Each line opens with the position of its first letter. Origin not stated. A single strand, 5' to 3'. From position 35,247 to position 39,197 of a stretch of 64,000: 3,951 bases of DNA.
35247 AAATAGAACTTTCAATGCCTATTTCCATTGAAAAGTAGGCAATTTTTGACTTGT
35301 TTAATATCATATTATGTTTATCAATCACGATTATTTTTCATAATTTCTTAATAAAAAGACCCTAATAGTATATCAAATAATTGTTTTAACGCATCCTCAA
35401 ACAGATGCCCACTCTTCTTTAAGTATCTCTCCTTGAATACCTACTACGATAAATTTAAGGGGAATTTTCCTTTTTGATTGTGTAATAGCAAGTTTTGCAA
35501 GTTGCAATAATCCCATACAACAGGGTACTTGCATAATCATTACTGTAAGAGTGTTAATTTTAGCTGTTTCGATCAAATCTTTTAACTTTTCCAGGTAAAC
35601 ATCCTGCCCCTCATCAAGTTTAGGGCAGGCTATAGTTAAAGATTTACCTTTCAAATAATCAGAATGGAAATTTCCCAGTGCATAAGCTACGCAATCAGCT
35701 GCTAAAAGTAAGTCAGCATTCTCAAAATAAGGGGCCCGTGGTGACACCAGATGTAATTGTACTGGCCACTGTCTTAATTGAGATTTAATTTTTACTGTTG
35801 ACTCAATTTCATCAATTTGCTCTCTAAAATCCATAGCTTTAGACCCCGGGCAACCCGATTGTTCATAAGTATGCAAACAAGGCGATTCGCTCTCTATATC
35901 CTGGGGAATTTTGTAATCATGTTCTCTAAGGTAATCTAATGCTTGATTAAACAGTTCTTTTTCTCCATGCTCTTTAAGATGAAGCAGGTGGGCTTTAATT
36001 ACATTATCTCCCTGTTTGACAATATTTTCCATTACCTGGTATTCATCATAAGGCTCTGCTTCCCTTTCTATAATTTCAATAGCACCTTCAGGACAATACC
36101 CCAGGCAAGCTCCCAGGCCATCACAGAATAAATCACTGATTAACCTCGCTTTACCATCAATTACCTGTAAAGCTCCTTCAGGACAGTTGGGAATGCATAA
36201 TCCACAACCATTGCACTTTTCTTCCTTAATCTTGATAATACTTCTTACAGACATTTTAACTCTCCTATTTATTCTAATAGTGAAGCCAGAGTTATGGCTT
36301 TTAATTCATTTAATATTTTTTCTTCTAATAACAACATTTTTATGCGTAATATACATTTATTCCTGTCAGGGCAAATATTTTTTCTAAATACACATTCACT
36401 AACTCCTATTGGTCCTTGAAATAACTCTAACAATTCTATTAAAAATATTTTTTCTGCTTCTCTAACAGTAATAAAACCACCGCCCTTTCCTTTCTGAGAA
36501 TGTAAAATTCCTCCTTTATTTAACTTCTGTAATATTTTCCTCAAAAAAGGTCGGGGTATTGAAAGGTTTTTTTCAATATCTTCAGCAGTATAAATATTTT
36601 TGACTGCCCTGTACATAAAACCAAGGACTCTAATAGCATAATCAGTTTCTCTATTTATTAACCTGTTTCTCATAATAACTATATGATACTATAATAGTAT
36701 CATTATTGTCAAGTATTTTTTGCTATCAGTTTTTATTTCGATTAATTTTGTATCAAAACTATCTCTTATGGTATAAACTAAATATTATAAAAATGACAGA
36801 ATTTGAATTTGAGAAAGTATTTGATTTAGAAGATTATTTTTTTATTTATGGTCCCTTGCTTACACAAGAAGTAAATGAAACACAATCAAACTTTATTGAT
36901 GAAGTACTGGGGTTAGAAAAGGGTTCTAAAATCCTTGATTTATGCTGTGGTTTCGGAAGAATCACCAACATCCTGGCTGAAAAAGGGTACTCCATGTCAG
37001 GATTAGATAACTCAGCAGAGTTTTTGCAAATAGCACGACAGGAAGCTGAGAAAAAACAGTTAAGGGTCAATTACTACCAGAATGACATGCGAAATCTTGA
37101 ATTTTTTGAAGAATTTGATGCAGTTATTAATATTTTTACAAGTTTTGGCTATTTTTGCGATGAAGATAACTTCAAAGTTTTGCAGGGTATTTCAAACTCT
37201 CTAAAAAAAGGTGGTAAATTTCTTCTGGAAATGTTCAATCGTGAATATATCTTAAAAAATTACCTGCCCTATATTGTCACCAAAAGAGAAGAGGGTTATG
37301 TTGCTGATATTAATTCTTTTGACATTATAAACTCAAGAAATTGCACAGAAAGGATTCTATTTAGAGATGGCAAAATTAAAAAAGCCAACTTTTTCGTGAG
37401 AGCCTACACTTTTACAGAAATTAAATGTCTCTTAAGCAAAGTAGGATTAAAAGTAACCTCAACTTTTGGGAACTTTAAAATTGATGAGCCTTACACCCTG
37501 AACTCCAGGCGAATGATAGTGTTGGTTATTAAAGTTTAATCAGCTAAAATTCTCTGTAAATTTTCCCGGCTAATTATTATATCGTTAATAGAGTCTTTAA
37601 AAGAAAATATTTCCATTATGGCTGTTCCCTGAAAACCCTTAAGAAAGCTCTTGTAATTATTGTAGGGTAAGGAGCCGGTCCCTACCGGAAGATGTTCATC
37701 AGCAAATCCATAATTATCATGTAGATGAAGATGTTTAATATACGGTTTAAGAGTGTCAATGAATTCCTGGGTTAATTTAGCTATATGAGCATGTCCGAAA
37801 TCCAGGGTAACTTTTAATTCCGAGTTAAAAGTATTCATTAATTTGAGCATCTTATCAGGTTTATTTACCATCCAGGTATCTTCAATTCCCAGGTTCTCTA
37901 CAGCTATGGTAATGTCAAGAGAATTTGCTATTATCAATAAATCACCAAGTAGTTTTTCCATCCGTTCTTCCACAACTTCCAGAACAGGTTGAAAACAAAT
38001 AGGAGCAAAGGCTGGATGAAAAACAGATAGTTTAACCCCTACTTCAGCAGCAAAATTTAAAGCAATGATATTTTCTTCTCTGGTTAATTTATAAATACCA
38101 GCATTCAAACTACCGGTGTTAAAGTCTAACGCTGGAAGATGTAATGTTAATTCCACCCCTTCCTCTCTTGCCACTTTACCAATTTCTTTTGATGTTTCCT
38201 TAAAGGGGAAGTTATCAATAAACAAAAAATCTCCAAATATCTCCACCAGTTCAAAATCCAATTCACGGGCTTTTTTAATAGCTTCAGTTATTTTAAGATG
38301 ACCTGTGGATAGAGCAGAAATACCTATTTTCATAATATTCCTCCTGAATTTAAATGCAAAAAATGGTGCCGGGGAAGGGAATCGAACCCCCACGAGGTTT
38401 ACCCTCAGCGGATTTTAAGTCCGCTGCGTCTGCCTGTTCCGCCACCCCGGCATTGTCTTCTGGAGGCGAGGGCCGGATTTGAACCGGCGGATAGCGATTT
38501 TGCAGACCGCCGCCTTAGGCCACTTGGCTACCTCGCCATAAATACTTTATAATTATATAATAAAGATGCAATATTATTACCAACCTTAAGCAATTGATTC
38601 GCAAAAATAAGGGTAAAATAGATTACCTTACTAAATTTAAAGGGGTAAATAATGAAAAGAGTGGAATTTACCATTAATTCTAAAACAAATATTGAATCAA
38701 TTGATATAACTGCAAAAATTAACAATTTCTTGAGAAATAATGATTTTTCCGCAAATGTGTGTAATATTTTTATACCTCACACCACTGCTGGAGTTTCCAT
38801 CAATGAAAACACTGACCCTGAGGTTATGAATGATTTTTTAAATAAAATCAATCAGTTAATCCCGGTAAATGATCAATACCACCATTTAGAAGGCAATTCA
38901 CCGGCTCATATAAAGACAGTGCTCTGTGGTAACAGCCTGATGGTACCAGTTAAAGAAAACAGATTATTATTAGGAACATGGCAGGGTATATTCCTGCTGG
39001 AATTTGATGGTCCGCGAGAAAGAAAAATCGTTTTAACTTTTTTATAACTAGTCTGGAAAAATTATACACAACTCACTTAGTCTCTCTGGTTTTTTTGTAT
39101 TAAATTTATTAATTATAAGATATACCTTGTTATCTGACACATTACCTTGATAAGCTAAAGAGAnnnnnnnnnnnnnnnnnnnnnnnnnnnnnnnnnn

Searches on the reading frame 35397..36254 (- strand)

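Call 56: search_protein_families(library=pfam, max_evalue=0.00001, proteins=[window:35397-36254:-])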
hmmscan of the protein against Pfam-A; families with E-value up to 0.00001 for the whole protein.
window:35397-36254:- (285 aa): 7 families
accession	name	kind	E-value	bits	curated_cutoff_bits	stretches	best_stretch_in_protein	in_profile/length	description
PF00037.32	Fer4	-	1.5e-10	40.9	21.1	1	7-29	1-23/24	4Fe-4S binding domain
PF12837.12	Fer4_6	-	3.8e-08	33.3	25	1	6-29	1-24/24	4Fe-4S binding domain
PF12838.12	Fer4_7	-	9.7e-08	32.8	27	0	6-28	30-52/52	4Fe-4S dicluster domain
PF13237.11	Fer4_10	-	1.6e-07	31.6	25.5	1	7-55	2-53/53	4Fe-4S dicluster domain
PF14697.11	Fer4_21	-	8.5e-07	29.5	35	1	8-60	2-58/59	4Fe-4S dicluster domain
PF13187.11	Fer4_9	-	1.2e-06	28.9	27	1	13-59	1-52/52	4Fe-4S dicluster domain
PF25160.1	LdpA_Fe-S-bd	-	5.8e-06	26.4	27.6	0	8-30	22-44/49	LdpA Fe-S cluster-binding domain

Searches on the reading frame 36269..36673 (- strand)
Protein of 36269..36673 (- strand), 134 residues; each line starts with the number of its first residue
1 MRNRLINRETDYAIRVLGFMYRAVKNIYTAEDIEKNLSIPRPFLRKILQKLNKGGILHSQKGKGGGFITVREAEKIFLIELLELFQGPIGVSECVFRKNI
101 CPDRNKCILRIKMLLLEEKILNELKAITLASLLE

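Call 56: search_protein_families(library=pfam, max_evalue=0.00001, proteins=[window:36269-36673:-])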
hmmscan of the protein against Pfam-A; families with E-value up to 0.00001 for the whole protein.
window:36269-36673:- (134 aa): 1 family
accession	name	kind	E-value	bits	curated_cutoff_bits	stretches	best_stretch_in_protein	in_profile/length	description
PF02082.26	Rrf2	-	1.2e-26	93.8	30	1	6-133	1-130/132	Iron-dependent Transcriptional regulator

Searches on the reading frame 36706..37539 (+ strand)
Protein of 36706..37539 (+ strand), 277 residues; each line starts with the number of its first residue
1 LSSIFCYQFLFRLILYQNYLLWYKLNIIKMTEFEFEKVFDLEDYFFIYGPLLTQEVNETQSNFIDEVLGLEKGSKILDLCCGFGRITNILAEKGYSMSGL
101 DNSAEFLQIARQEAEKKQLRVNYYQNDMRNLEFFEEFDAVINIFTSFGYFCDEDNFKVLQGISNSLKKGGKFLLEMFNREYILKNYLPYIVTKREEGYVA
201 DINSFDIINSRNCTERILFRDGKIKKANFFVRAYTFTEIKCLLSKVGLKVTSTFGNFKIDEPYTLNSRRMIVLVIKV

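Call 56: search_protein_families(library=pfam, max_evalue=0.00001, proteins=[window:36706-37539:+])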
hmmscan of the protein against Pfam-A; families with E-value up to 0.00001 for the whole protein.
window:36706-37539:+ (277 aa): 9 families
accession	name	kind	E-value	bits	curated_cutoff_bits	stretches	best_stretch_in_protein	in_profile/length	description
PF13649.12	Methyltransf_25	-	5.4e-20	72.3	27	1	76-170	1-97/97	Methyltransferase domain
PF13847.12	Methyltransf_31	-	1.3e-16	61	27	1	71-196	2-127/145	Methyltransferase domain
PF08241.18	Methyltransf_11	-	7.1e-15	55.9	21.2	1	77-173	1-94/95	Methyltransferase domain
PF01209.24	Ubie_methyltran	-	2.9e-11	43.6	20.1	1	60-177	35-154/233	ubiE/COQ5 methyltransferase family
PF08242.18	Methyltransf_12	-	5.6e-10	40.3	30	1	77-172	1-98/98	Methyltransferase domain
PF02353.26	CMAS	-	2.6e-08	34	27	1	60-176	50-166/273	Mycolic acid cyclopropane synthetase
PF13489.12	Methyltransf_23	-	7.3e-08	32.7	27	1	64-194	13-124/164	Methyltransferase domain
PF03848.20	TehB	-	3.7e-07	30.2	20.4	1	56-144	15-103/193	Tellurite resistance protein TehB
PF05175.20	MTS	-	1.3e-06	28.6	23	1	62-141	21-103/170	Methyltransferase small domain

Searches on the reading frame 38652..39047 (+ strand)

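Call 56: search_protein_families(library=pfam, max_evalue=0.00001, proteins=[window:38652-39047:+])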
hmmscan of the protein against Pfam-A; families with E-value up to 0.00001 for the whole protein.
window:38652-39047:+ (131 aa): 1 family
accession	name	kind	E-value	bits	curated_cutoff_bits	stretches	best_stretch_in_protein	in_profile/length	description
PF01894.22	UPF0047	-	6.2e-41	139.7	27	1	18-129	1-116/117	Uncharacterised protein family UPF0047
